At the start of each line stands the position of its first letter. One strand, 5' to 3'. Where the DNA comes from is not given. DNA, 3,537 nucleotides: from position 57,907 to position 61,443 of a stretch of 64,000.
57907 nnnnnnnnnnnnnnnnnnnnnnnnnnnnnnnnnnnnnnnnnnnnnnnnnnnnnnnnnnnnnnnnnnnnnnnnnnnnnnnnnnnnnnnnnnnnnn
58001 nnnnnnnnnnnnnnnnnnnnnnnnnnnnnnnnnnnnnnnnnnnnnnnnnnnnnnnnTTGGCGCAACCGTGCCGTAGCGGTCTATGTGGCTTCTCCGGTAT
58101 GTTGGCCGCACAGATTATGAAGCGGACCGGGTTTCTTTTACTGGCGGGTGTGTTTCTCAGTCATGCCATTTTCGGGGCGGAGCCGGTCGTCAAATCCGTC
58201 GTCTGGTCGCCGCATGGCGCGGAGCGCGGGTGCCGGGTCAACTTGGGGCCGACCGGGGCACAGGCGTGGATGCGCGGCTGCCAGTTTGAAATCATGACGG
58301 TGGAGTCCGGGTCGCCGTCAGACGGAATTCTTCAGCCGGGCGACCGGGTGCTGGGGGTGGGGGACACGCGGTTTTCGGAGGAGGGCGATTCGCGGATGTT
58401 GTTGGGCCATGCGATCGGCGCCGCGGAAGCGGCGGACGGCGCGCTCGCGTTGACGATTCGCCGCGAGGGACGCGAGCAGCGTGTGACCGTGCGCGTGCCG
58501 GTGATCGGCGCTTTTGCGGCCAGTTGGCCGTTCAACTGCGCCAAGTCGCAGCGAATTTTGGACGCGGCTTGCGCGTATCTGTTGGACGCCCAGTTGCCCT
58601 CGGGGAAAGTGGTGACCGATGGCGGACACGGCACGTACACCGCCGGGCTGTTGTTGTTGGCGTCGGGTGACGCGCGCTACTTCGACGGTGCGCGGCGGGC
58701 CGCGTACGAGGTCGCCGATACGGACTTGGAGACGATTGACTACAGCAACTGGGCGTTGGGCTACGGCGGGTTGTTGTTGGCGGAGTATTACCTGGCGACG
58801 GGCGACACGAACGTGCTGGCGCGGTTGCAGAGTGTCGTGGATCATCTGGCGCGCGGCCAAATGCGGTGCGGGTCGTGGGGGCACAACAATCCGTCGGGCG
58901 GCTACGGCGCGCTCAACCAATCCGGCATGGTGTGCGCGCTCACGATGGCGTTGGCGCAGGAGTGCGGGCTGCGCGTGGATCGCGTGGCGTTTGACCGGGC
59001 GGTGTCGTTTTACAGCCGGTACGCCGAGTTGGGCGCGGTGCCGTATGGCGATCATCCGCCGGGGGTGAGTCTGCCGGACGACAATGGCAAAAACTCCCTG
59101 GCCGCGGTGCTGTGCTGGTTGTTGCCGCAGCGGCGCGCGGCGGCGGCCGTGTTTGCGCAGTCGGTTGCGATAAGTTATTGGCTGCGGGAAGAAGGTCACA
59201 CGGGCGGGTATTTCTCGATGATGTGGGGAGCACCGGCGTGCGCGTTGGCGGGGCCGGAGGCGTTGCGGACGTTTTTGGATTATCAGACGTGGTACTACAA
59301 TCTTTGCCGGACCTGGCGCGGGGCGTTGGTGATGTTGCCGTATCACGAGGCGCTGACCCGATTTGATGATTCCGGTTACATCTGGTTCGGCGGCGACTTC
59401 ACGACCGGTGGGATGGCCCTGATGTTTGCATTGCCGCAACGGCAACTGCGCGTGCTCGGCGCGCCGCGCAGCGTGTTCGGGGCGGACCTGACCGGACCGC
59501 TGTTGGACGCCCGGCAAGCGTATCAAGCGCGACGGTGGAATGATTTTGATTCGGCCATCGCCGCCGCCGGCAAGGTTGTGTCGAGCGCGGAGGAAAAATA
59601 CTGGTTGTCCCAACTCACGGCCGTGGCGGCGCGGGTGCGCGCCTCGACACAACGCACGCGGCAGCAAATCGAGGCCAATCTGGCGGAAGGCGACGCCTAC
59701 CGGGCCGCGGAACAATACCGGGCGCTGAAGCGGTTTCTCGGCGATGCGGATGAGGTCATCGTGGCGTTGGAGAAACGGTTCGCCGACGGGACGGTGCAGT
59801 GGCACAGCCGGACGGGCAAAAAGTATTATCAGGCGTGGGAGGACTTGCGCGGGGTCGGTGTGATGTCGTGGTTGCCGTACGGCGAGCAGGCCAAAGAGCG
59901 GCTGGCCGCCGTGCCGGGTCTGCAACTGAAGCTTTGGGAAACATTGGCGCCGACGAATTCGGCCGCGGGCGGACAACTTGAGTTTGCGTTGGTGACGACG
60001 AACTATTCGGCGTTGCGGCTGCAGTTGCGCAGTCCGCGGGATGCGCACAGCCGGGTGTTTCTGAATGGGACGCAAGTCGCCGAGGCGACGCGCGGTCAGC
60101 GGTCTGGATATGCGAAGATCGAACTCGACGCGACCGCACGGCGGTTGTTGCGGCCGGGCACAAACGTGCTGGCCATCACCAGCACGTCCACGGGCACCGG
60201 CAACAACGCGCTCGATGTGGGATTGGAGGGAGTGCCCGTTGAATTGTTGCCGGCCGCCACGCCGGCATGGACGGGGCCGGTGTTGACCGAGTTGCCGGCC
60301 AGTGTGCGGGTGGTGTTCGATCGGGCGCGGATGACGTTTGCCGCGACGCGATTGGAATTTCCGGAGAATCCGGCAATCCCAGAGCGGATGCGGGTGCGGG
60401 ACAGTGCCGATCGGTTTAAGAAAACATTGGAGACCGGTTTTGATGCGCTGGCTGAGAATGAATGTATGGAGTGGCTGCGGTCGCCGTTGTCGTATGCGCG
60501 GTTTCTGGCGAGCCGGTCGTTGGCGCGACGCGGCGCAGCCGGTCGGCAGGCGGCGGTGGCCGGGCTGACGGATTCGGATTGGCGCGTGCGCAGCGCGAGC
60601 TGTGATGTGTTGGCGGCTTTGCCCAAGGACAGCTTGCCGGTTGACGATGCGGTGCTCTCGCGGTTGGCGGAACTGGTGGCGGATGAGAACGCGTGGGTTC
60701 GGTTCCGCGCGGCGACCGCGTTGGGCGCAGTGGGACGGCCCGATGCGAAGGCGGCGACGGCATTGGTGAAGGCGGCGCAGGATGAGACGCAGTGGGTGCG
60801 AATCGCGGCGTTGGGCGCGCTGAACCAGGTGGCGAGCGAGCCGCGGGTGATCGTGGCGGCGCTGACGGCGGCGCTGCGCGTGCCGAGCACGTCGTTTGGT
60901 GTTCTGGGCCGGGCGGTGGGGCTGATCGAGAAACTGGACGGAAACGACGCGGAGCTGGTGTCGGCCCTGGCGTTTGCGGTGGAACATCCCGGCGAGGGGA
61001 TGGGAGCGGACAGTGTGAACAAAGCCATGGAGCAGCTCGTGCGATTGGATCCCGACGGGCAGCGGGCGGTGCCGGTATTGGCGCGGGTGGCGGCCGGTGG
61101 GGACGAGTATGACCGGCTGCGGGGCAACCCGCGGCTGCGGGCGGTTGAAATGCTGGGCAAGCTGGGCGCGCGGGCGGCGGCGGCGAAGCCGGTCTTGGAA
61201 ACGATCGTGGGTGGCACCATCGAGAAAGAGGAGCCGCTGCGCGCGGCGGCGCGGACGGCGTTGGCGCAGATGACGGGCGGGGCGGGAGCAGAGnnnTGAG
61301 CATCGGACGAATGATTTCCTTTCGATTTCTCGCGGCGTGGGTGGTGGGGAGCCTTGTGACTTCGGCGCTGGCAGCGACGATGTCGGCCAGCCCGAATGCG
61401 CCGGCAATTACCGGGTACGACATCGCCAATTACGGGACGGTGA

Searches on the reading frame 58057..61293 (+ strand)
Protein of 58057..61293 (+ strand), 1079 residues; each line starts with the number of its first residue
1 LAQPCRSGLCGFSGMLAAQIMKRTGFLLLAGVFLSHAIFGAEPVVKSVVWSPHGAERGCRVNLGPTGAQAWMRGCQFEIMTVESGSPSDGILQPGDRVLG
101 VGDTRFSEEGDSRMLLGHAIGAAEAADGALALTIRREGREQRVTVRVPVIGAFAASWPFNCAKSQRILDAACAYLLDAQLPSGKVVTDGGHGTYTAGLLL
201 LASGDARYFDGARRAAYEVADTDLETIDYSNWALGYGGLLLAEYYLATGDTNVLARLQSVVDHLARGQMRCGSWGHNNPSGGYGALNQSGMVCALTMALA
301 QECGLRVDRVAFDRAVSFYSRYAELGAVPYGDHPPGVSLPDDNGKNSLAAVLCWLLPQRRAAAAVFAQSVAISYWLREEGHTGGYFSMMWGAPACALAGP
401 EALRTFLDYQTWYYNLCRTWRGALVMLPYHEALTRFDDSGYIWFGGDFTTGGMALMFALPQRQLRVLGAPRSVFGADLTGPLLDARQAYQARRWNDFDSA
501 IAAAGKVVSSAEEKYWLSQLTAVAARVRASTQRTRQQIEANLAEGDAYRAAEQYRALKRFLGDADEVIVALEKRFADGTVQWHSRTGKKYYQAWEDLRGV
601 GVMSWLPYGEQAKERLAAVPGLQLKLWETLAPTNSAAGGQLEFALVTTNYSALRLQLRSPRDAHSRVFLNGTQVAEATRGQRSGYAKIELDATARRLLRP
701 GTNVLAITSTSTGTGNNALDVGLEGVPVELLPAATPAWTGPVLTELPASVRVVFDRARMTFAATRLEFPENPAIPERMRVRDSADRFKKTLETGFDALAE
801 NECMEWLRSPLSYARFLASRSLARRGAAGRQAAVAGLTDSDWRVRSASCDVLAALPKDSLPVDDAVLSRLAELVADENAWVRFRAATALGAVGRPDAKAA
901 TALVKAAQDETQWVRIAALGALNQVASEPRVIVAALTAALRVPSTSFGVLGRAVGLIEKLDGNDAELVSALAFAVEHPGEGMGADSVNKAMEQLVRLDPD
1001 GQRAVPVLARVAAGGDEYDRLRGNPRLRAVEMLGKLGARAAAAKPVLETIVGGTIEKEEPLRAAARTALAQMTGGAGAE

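Call 7: search_protein_families(library=pfam, proteins=[window:58057-61293:+], max_evalue=0.001)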
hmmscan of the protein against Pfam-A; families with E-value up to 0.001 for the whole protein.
window:58057-61293:+ (1079 aa): 4 families
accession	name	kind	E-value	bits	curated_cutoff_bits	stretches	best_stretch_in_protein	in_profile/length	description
PF19805.5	DUF6288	-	1e-96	325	26.3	1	76-469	2-402/402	Family of unknown function (DUF6288)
PF13646.12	HEAT_2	-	9.2e-11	42.3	27.7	2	870-941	5-72/88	HEAT repeats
PF02985.28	HEAT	-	6.5e-09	35.7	23.5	0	835-855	7-27/31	HEAT repeat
PF20168.4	PDS5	-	0.0008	17.8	27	0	837-922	330-417/1053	Sister chromatid cohesion protein PDS5 protein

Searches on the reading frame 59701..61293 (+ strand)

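Call 42: search_protein_families(library=pfam, proteins=[window:59701-61293:+], max_evalue=1)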
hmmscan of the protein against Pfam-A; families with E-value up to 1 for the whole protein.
window:59701-61293:+ (531 aa): 7 families
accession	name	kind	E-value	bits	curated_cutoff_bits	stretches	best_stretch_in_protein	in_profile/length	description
PF13646.12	HEAT_2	-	5e-13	49.6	27.7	2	322-393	5-72/88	HEAT repeats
PF02985.28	HEAT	-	1e-09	38.1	23.5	3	287-307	7-27/31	HEAT repeat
PF20168.4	PDS5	-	0.00021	19.7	27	1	289-375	330-418/1053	Sister chromatid cohesion protein PDS5 protein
PF12717.13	Cnd1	-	0.034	14.7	26.4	1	288-351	29-92/162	non-SMC mitotic condensation complex subunit 1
PF13364.12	BetaGal_ABD2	-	0.035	15.3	23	1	100-165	48-110/112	Beta-galactosidase second all-beta domain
PF13251.12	DUF4042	-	0.14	12.2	27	0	347-403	37-92/182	Domain of unknown function (DUF4042)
PF07202.18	Tcp10_C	-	0.35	11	36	0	24-41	6-23/35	T-complex protein 10 C-terminus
